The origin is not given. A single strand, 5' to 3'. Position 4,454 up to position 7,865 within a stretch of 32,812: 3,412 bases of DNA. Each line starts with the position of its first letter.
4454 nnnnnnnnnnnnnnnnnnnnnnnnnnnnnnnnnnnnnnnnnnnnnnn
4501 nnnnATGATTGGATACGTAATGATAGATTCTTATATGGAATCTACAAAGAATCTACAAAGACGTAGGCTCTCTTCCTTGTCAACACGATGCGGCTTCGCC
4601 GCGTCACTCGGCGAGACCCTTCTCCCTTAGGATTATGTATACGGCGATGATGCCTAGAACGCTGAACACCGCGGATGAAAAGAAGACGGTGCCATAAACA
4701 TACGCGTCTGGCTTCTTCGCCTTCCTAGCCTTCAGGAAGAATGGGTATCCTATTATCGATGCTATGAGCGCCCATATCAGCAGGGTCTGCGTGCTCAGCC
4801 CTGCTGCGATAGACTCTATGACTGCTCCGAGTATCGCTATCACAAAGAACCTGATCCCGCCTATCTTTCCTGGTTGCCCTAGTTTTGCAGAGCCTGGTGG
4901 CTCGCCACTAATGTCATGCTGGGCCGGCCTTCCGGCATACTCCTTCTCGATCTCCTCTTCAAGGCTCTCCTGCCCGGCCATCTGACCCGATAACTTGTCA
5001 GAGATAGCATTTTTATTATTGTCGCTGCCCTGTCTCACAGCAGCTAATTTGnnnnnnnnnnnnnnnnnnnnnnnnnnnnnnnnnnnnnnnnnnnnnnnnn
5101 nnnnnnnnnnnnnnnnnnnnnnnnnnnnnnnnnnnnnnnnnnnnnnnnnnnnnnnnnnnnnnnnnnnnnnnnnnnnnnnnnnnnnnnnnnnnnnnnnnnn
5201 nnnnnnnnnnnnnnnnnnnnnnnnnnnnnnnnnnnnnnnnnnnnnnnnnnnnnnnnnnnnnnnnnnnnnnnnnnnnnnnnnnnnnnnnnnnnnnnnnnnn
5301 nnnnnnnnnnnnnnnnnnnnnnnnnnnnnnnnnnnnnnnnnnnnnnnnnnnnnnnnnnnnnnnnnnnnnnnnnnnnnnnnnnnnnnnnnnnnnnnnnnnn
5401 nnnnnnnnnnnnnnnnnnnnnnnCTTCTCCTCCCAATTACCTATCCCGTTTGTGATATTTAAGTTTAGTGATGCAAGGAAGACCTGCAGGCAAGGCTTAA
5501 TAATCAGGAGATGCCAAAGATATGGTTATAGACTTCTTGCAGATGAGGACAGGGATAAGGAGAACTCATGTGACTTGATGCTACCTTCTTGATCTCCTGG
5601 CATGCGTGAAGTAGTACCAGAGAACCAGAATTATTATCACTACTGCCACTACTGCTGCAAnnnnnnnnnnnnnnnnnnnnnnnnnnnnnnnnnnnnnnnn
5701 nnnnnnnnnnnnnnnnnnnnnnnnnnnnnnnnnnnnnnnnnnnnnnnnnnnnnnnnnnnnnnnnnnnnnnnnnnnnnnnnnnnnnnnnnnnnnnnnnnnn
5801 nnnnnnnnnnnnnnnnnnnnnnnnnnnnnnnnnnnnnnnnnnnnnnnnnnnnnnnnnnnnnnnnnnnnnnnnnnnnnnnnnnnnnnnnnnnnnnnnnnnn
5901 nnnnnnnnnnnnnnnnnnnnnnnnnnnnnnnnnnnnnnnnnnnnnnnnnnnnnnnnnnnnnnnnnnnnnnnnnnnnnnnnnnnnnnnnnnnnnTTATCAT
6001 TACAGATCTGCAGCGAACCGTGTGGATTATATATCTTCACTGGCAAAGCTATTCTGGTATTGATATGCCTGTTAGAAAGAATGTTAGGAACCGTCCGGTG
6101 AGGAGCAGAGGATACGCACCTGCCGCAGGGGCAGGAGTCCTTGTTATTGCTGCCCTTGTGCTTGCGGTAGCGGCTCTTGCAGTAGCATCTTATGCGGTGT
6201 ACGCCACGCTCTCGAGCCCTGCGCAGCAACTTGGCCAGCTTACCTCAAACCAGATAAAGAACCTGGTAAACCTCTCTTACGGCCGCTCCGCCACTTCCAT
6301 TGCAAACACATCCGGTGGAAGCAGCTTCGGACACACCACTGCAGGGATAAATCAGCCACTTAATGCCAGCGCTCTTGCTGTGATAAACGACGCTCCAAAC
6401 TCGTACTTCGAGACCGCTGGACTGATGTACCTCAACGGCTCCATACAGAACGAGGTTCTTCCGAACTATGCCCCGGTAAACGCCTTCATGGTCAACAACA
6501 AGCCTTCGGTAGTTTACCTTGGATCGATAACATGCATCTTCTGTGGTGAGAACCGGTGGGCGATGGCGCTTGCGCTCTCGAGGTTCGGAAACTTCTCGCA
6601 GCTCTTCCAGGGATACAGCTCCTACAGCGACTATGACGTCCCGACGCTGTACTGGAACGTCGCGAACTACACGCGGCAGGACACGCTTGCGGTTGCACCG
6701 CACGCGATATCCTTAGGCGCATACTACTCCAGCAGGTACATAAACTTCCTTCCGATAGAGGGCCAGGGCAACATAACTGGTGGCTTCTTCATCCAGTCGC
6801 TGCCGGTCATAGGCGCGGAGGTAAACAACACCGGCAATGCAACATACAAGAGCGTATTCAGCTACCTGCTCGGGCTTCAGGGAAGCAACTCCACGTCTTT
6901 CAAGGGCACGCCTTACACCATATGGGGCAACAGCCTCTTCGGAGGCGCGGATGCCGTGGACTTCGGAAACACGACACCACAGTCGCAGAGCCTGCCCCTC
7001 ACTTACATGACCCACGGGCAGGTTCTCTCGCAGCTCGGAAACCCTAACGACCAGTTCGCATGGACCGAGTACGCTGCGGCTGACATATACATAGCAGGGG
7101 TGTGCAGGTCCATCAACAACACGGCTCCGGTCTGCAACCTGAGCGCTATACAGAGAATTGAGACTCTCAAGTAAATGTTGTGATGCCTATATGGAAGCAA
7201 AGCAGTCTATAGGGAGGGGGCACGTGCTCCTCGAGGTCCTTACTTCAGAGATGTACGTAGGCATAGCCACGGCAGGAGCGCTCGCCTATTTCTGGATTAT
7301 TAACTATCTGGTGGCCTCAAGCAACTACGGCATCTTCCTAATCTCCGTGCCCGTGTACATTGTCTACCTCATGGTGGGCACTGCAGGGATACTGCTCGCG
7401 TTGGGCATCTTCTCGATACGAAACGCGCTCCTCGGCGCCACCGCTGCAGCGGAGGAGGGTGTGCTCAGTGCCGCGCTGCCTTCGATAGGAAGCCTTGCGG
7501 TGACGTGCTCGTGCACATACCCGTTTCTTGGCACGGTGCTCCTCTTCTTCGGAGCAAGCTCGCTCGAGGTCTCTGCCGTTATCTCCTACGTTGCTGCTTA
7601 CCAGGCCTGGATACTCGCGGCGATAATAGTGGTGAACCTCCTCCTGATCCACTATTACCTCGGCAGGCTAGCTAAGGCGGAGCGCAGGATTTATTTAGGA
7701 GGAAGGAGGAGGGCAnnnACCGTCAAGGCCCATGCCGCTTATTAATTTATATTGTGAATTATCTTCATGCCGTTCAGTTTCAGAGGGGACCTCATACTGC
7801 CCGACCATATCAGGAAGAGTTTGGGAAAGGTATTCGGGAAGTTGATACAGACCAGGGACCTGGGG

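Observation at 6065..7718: DUF929 CxxC ectoprotein paired with a CxC polytopic membrane protein: candidate archaeal extracytoplasmic thiol-disulfide system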

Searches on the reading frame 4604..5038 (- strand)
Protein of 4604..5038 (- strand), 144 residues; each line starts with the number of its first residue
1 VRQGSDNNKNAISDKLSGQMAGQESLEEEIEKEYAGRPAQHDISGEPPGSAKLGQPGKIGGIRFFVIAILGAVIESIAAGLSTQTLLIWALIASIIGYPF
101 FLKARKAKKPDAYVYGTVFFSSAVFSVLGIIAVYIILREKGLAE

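Call 3: search_protein_families(library=pfam, proteins=[window:4604-5038:-], max_evalue=0.1)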
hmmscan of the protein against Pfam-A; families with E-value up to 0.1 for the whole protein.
window:4604-5038:- (144 aa): 2 families
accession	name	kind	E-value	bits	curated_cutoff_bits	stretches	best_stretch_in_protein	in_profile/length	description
PF19545.4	DUF6069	-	0.079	13.5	27.2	0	78-138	13-70/129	Family of unknown function (DUF6069)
PF04569.19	DUF591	-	0.095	13.3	27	0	49-67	32-50/55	Protein of unknown function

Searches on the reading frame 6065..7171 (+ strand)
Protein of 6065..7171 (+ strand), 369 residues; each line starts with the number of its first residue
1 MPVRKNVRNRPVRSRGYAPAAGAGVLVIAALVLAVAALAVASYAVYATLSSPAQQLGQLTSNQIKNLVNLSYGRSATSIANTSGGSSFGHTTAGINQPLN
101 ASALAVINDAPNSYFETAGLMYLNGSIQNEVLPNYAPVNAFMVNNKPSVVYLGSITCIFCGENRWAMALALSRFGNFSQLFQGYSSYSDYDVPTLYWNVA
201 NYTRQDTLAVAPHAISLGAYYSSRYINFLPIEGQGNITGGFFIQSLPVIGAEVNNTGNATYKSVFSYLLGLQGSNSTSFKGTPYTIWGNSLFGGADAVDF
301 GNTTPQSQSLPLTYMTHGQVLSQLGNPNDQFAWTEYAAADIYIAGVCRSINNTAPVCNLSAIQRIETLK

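Call 3: search_protein_families(library=pfam, proteins=[window:6065-7171:+], max_evalue=0.1)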
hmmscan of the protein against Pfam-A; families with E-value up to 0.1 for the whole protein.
window:6065-7171:+ (369 aa): 1 family
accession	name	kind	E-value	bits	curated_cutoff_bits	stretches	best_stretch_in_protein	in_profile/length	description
PF06053.17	DUF929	-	2.2e-09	37.7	24.6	1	141-234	10-91/205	Domain of unknown function (DUF929)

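Call 4: search_protein_families(library=ncbifam, proteins=[window:6065-7171:+], max_evalue=0.1)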
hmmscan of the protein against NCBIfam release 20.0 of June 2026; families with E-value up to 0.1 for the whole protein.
window:6065-7171:+ (369 aa): 1 family
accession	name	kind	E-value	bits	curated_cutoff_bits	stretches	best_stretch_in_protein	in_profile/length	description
NF001951.0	PRK00733.1-2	equivalog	0.014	14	859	1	3-90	101-188/691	sodium-translocating pyrophosphatase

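Call 12: find_homologous_proteins(query=window:6065-7171:+)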
Query window:6065-7171:+ (369 aa): 580 proteins with E <= 0.001 among 8000 candidates; the best 120 are listed.
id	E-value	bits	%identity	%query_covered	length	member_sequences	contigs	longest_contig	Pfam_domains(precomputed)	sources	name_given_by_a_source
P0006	2.1e-239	811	100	100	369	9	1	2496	PF06053.18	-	-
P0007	6.2e-189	645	77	100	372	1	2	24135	PF06053.18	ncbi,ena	-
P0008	1.8e-146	506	78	77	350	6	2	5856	PF06053.18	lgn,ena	-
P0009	1.3e-124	434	70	74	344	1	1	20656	PF06053.18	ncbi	-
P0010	1.3e-118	414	65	75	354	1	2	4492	PF06053.18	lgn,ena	-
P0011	9.2e-116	405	64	76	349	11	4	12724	PF06053.18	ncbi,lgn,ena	-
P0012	8.6e-114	398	55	97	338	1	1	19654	PF06053.18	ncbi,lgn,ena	-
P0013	1.6e-111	391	64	78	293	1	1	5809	PF06053.18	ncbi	ncbi:MAG: DUF929 family protein, partial [Candidatus Micrarchaeaceae archaeon]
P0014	1.2e-110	388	63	76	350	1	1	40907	PF06053.18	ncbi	-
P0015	2.1e-110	387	63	76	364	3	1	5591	PF06053.18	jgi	-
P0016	4.8e-107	376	60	76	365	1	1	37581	PF06053.18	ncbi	ncbi:MAG: DUF929 family protein [Candidatus Micrarchaeia archaeon]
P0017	1.2e-106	375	53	97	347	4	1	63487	PF06053.18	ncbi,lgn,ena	-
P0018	2.8e-106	374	59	77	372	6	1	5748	PF06053.18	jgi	-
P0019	3.2e-104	367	51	99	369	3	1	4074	PF06053.18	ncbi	ncbi:MAG: DUF929 family protein [Candidatus Micrarchaeaceae archaeon]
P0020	4.3e-103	363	62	76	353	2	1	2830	PF06053.18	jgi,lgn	jgi:hypothetical protein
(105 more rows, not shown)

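Call 13: find_encoding_contigs(protein=P0014, flank=4000, max_places=2)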
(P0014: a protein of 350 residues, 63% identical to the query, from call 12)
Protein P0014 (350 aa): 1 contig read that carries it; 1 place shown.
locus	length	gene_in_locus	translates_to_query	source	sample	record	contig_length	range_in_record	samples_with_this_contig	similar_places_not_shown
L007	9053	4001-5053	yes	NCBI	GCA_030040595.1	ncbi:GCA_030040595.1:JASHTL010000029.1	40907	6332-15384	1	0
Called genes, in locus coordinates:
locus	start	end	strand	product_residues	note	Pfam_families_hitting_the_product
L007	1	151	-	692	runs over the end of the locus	PF14551:MCM_N, PF17207:MCM_OB, PF00493:MCM, PF01078:Mg_chelatase (weak), PF07728:AAA_5, PF17855:MCM_lid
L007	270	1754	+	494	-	PF00133:tRNA-synt_1, PF09334:tRNA-synt_1g, PF00133:tRNA-synt_1, PF01406:tRNA-synt_1e (weak), PF19303:Anticodon_3, PF08264:Anticodon_1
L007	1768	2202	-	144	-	-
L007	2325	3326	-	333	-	-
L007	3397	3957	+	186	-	-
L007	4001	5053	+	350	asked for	PF06053:DUF929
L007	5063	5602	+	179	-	-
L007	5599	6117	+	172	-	PF04019:DUF359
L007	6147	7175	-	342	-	PF00459:Inositol_P (weak)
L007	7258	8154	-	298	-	PF00535:Glycos_transf_2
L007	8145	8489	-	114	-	-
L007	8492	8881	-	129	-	-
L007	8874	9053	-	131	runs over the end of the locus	-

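Call 14: find_encoding_contigs(protein=P0007, flank=4000, max_places=2)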
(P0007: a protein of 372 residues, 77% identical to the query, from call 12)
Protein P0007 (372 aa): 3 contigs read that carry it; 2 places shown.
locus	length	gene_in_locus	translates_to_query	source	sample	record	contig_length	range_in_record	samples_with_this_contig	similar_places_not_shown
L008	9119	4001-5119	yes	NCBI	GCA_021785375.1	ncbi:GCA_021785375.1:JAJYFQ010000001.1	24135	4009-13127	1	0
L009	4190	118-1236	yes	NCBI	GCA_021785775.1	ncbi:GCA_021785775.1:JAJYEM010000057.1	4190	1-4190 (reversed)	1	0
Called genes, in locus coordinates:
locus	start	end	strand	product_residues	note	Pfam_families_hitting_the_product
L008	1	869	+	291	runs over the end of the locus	PF13385:Laminin_G_3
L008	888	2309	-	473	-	PF01637:ATPase_2, PF13173:AAA_14 (weak), PF03008:DUF234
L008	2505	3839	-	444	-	PF03050:DDE_Tnp_IS66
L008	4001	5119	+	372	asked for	PF06053:DUF929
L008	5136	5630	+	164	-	-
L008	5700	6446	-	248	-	PF08843:AbiEii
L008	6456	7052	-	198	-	PF13338:AbiEi_4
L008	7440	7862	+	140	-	-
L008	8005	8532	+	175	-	PF04019:DUF359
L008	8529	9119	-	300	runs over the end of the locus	PF00535:Glycos_transf_2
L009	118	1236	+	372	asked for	PF06053:DUF929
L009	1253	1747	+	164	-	-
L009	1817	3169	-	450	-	PF13338:AbiEi_4, PF08843:AbiEii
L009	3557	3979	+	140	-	-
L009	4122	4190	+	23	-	?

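Call 43: predict_structure(alignment_id=A3)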
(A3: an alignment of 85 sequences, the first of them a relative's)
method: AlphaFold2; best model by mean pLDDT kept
length: 369 residues; sequences in the alignment: 85
mean_pLDDT: 83.9   pTM: 0.76
mean pLDDT of the five models: 83.9, 83.4, 83.4, 82.9, 82.9
residues with pLDDT >= 90: 215; 70-90: 71; 50-70: 58; < 50: 25
segments of 3 or more residues with pLDDT < 50: 13-16, 50-58, 67-76
pLDDT, mean of each block of 10 residues (from residue 1): 56 51 82 95 76 48 54 48 59 87 98 98 95 95 98 84 87 98 75 90 79 88 98 79 89 95 97 93 93 81 69 90 96 96 97 98 93
secondary structure, 60 per line:
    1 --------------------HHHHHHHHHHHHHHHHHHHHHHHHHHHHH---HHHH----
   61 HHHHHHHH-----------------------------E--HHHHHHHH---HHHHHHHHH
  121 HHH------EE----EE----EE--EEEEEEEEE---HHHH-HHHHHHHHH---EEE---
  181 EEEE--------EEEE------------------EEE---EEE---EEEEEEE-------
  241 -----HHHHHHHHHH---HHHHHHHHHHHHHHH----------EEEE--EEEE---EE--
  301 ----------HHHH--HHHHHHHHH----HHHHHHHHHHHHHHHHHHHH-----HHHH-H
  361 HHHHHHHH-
elements in order: H21-49 H53-56 H61-68 H101-108 H112-123 E146-154 H158-161 H163-171 E175-177 E181-184 E193-196 E215-217 E221-223 E227-233 H246-255 H259-273 E284-287 E290-293 H311-314 H317-325 H330-349 H355-358 H360-368

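Call 48: fold_search(model_id=the predicted structure, library=pdb)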
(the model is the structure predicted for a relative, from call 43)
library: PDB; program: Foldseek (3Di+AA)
matches with E <= 10: 35; with E <= 0.001: 0
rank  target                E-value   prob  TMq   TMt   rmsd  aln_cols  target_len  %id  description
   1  4xvw_A                1.2e+00  0.07  0.16  0.24  15.3       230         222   11  Crystal structure of Proteus mirabilis ScsC in a compact conformation (released 2016-06-08)
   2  4gmg_C                1.3e+00  0.02  0.13  0.14  14.9       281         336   10  NADP+ bound structure of a Thiazolinyl Imine Reductase from Yersinia enterocolitica (Irp3) (released 2012-10-31)
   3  4xvw_J                1.5e+00  0.05  0.16  0.24  16.3       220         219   13  Crystal structure of Proteus mirabilis ScsC in a compact conformation (released 2016-06-08)
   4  6k28_A                2.2e+00  0.02  0.08  0.12  17.2       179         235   12  Crystal structure of the 5-(Hydroxyethyl)-methylthiazole Kinase ThiM from Klebsiella pneumonia in complex with TZE (released 2019-07-10)
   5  3btu_C                2.2e+00  0.02  0.15  0.15  14.5       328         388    8  Crystal structure of the super-repressor mutant of Gal80p from Saccharomyces cerevisiae; Gal80(S2) [E351K] (released 2008-03-04)
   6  4xvw_N                2.7e+00  0.03  0.16  0.25  19.9       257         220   11  Crystal structure of Proteus mirabilis ScsC in a compact conformation (released 2016-06-08)
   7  6q1f_w                2.9e+00  0.01  0.08  0.03  11.8        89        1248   22  Atomic structure of the Human Herpesvirus 6B Capsid and Capsid-Associated Tegument Complexes (released 2019-12-11)
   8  1mn6_A                3.4e+00  0.01  0.13  0.17  16.7       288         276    9  Thioesterase Domain from Picromycin Polyketide Synthase, pH 7.6 (released 2003-02-04)
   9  5mzo_A                4.3e+00  0.02  0.17  0.07  15.0       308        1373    7  UDP-Glucose Glycoprotein Glucosyltransferase from Chaetomium thermophilum (open conformation) (released 2017-07-26)
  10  6jyy_A                4.3e+00  0.01  0.08  0.12  17.3       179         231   12  Crystal structure of the 5-(Hydroxyethyl)-methylthiazole Kinase ThiM from Klebsiella pneumonia (released 2019-06-26)
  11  3r3e_B                4.3e+00  0.01  0.09  0.11  19.5       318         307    9  The glutathione bound structure of YqjG, a glutathione transferase homolog from Escherichia coli K-12 (released 2012-03-14)
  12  3r3e_A                4.5e+00  0.01  0.11  0.12  18.4       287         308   11  The glutathione bound structure of YqjG, a glutathione transferase homolog from Escherichia coli K-12 (released 2012-03-14)
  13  3hz8                  4.8e+00  0.04  0.19  0.32   9.1       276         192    9  Crystal structure of the oxidized T176V DsbA1 mutant (released 2009-08-25)
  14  4gxz_A                4.8e+00  0.02  0.15  0.28  14.8       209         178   12  Crystal structure of a periplasmic thioredoxin-like protein from Salmonella enterica serovar Typhimurium (released 2013-07-17)
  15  4xvw_B                4.8e+00  0.02  0.16  0.24  15.3       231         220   10  Crystal structure of Proteus mirabilis ScsC in a compact conformation (released 2016-06-08)
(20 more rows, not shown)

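Call 54: search_solved_structures(query=A3, max_evalue=10, show_alignments=2)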
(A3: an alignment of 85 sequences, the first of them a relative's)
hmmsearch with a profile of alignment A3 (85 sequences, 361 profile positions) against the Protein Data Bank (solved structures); distinct sequences matched with E-value up to 10: 1.
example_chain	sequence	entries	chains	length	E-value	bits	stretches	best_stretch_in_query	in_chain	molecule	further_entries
8qag_A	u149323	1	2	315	7.9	9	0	6-68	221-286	sc-CC-6-95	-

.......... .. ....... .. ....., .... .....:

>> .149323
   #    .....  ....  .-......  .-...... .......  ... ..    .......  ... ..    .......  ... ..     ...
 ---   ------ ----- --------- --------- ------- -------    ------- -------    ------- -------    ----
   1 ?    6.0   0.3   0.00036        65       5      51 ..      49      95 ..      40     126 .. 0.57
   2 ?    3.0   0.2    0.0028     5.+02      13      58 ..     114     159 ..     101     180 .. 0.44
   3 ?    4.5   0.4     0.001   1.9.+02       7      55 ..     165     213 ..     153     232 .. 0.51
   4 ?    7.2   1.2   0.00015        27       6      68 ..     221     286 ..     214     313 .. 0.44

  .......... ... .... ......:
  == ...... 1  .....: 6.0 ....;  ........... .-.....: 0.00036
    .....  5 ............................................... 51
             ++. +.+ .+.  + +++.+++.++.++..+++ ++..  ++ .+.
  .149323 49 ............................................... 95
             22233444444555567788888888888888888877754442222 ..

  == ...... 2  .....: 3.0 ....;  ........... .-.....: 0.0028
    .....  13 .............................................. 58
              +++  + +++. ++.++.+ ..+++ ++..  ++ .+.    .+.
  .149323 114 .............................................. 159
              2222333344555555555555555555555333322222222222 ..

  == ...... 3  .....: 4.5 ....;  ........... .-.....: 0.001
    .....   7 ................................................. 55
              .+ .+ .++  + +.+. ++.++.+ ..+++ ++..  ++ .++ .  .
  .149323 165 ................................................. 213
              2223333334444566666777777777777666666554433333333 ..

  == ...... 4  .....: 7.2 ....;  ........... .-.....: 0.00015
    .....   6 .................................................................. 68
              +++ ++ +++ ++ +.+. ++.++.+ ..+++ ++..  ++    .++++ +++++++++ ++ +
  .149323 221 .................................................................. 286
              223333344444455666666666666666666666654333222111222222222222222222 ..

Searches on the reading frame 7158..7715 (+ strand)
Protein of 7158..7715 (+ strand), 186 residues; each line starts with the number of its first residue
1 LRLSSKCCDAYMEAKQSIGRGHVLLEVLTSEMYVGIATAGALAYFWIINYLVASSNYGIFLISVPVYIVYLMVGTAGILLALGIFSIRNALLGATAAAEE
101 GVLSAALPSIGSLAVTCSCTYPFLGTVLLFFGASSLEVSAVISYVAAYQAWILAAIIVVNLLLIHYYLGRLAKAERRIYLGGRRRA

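Call 3: search_protein_families(library=pfam, proteins=[window:7158-7715:+], max_evalue=0.1)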
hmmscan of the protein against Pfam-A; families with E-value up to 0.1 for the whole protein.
window:7158-7715:+ (186 aa): 0 families

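Call 4: search_protein_families(library=ncbifam, proteins=[window:7158-7715:+], max_evalue=0.1)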
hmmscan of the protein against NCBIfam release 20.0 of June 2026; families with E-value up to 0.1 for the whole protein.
window:7158-7715:+ (186 aa): 1 family
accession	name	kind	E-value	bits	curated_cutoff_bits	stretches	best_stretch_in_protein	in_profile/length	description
NF002743.0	PRK02733.1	equivalog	0.048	13.5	69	1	60-80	9-29/44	photosystem I reaction center subunit IX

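Call 6: find_homologous_proteins(query=window:7158-7715:+)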
Query window:7158-7715:+ (186 aa): 5 proteins with E <= 0.001 among 1017 candidates.
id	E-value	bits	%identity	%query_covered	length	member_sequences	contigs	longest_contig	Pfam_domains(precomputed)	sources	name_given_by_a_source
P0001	8.1e-100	350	100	94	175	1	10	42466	-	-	-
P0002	1.5e-75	271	80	92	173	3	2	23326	-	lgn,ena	-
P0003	2.6e-73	264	77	92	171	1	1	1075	-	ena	-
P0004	6.6e-64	233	71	88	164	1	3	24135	-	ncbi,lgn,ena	-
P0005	2.2e-36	144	47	94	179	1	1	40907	-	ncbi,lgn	-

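Call 21: search_protein_representatives(alignment_id=A1)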
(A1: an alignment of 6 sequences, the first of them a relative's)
Query: 6 sequences, 174 profile positions. Proteins with E-value up to 0.001 (for the whole library): 122; up to 1e-10: 84; up to 1e-30: 9. The best 122 are listed.
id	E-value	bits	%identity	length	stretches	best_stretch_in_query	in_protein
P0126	5.0e-58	212.1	-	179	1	3-172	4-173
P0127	3.0e-47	177.0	-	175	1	5-172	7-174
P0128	2.3e-42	161.0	-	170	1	13-165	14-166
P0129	4.8e-37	143.7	-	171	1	2-161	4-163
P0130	9.5e-34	133.0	-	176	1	3-169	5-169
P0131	2.6e-33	131.6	-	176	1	2-165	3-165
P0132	1.1e-32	129.5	-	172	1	4-172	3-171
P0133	1.4e-31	126.0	-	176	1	3-171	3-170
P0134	2.3e-31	125.2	-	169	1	6-160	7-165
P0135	3.4e-30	121.4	-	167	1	7-166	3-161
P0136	3.6e-30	121.4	-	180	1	4-162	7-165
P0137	1.2e-28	116.4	-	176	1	8-168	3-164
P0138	1.4e-28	116.2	-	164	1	7-165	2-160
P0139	7.7e-28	113.8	-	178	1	9-172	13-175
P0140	3.2e-27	111.7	-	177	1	4-162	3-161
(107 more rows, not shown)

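Call 30: predict_structure(alignment_id=A2)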
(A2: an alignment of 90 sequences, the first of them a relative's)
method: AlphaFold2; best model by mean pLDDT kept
length: 175 residues; sequences in the alignment: 90
mean_pLDDT: 83.4   pTM: 0.73
mean pLDDT of the five models: 83.4, 82.7, 81.4, 80.9, 78.8
residues with pLDDT >= 90: 57; 70-90: 90; 50-70: 28; < 50: 0
segments of 3 or more residues with pLDDT < 50: none
pLDDT, mean of each block of 10 residues (from residue 1): 81 92 93 89 74 85 90 87 66 71 62 85 90 88 90 91 87 76
secondary structure, 60 per line:
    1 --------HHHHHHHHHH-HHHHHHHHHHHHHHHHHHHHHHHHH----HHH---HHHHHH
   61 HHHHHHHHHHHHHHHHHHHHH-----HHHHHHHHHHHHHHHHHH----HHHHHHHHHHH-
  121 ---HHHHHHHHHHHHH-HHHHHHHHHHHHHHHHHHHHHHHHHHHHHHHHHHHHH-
elements in order: H9-18 H20-44 H55-81 H87-104 H109-119 H124-136 H138-174

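Call 36: fold_search(model_id=the predicted structure, library=pdb)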
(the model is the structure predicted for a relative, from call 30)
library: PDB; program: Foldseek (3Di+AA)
matches with E <= 10: 38; with E <= 0.001: 0
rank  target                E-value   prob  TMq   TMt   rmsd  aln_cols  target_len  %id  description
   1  3t6g_B                1.8e+00  0.12  0.26  0.30   9.2       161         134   15  Structure of the complex between NSP3 (SHEP1) and p130Cas (released 2011-11-23)
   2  5w93_A                2.5e+00  0.12  0.28  0.33   8.2       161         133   16  p130Cas complex with paxillin LD1 (released 2017-09-06)
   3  8oqy_C                2.8e+00  0.08  0.23  0.19  15.9       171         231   16  Structure of apo form of human gamma-secretase PSEN1 APH-1B isoform reconstituted into lipid nanodisc (released 2024-04-24)
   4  8qj2_A                3.9e+00  0.06  0.25  0.20  16.5       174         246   17  Structure of active state MC4R in complex with a potent ligand mimicking nanobody (released 2024-09-25)
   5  7vvl_R                4.3e+00  0.04  0.19  0.12  17.8       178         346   17  PTH-bound human PTH1R in complex with Gs (class2) (released 2022-08-03)
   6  4x0r_B                4.8e+00  0.06  0.25  0.22  12.4       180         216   14  Crystal structure of human MxB stalk domain (released 2014-12-10)
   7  2yfb_A                5.1e+00  0.06  0.25  0.19  17.6       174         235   12  X-ray structure of McpS ligand binding domain in complex with succinate (released 2012-04-18)
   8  3szr                  5.1e+00  0.06  0.25  0.10  14.5       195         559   11  Crystal structure of modified nucleotide-free human MxA (released 2011-10-12)
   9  8u8f_R                5.4e+00  0.05  0.24  0.18  19.7       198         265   16  GPR3 Orphan G-coupled Protein Receptor in complex with Dominant Negative Gs. (released 2024-03-06)
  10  4g7v_S                5.7e+00  0.06  0.25  0.30  10.6       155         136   21  Crystal structure of voltage sensing domain of Ci-VSP with fragment antibody (R217E, 2.5 A) (released 2014-02-05)
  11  7v9l_R                5.7e+00  0.04  0.23  0.17  14.8       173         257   16  Cryo-EM structure of the SV1-Gs complex. (released 2022-04-06)
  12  8oqz_C                5.7e+00  0.04  0.22  0.18  20.2       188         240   17  Structure of human gamma-secretase PSEN1 APH-1B isoform reconstituted into lipid nanodisc in complex with Ab46 (released 2024-04-24)
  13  7wv9_R                6.7e+00  0.03  0.23  0.16  19.0       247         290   11  Allosteric modulator ZCZ011 binding to CP55940-bound cannabinoid receptor 1 in complex with Gi protein (released 2022-06-15)
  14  8v3v_A                7.0e+00  0.06  0.24  0.09  21.8       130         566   14  ACAD11 D753N with 4-phosphovaleryl-CoA (released 2024-12-11)
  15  9uyq_B                7.0e+00  0.04  0.16  0.05  14.9       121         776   15  Cryo-EM structure of a class C GPCR (Class 2) (released 2026-03-18)
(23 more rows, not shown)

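Call 41: search_protein_families(library=pfam, alignment_id=A2, max_evalue=1)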
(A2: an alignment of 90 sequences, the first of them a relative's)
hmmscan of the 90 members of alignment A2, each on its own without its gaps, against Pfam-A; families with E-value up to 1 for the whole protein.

A. member 1, P0001 (175 aa): 0 families

B. families by the number of members that match (of 90 scanned): 44 families (the first 25 are shown)
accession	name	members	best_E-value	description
PF14163.11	SieB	3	0.027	Super-infection exclusion protein B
PF19607.4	DUF6112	3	0.42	Family of unknown function (DUF6112)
PF15055.12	DMAC1_Dmo2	2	0.016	DMAC1/Dmo2-like domain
PF09843.14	DUF2070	2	0.046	Predicted membrane protein (DUF2070)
PF08285.16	DPM3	1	0.0017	Dolichol-phosphate mannosyltransferase subunit 3 (DPM3)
PF23997.1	DUF7315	1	0.0034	Domain of unknown function (DUF7315)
PF13959.11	CTE_SPB4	1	0.017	ATP-dependent rRNA helicase SPB4-like, C-terminal extension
PF01027.25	Bax1-I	1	0.022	Inhibitor of apoptosis-promoting Bax1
PF15471.11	TMEM171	1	0.026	Transmembrane protein family 171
PF11174.13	DUF2970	1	0.028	Protein of unknown function (DUF2970)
PF07690.21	MFS_1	1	0.036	Major Facilitator Superfamily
PF14126.11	DUF4293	1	0.038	Domain of unknown function (DUF4293)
PF07610.17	DUF1573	1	0.04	Protein of unknown function (DUF1573)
PF20077.4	CcmD_alt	1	0.041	CcmD family protein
PF00892.27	EamA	1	0.041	EamA-like transporter family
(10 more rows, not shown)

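Call 53: search_solved_structures(query=A2, max_evalue=10)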
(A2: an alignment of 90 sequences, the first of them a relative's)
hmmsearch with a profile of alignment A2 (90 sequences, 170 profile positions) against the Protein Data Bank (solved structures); distinct sequences matched with E-value up to 10: 0.
